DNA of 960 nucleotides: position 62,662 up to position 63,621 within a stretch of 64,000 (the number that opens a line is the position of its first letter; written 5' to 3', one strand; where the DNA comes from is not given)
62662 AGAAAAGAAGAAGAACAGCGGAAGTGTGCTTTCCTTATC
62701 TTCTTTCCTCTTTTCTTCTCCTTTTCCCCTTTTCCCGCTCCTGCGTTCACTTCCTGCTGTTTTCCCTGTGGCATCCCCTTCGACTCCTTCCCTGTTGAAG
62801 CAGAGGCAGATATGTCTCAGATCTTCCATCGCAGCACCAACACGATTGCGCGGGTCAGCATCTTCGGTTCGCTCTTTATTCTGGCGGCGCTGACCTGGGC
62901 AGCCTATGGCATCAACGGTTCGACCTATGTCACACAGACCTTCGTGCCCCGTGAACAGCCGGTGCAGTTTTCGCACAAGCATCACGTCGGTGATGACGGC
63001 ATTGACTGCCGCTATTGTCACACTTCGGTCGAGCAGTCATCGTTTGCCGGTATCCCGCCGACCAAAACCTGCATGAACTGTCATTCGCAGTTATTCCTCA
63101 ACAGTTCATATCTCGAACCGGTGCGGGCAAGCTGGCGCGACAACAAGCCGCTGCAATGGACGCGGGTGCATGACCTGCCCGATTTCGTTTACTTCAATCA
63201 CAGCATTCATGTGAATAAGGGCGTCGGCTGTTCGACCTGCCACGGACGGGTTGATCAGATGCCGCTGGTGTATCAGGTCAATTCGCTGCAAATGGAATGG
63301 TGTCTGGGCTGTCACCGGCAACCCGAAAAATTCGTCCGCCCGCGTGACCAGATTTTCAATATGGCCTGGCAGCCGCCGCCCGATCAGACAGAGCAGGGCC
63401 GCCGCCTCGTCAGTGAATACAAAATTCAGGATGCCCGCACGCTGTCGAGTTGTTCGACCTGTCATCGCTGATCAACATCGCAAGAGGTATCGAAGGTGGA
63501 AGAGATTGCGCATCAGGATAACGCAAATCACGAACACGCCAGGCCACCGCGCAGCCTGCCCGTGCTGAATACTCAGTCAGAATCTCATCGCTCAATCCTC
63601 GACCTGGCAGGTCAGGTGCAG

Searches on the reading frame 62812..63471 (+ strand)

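Call 85: search_protein_families(library=pfam, proteins=[window:62812-63471:+], max_evalue=0.0001)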
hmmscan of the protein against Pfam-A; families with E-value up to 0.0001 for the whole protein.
window:62812-63471:+ (219 aa): 4 families
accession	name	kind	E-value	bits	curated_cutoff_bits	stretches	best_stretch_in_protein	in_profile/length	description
PF14522.11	Cytochrome_C7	-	1.2e-12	47.9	24.8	1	126-219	1-67/67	Cytochrome c7 and related cytochrome c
PF14537.11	Cytochrom_c3_2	-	1e-09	39.2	25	1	132-218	1-78/79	Cytochrome c3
PF02085.21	Cytochrom_CIII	-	1.5e-07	32.2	22.9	0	46-94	16-56/101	Class III cytochrome C family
PF22113.1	Mtrc-MtrF_II-IV_dom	-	1.3e-05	25.3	30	0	65-218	8-127/176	Outer membrane cytochrome MtrC/MtrF-like, domains II/IV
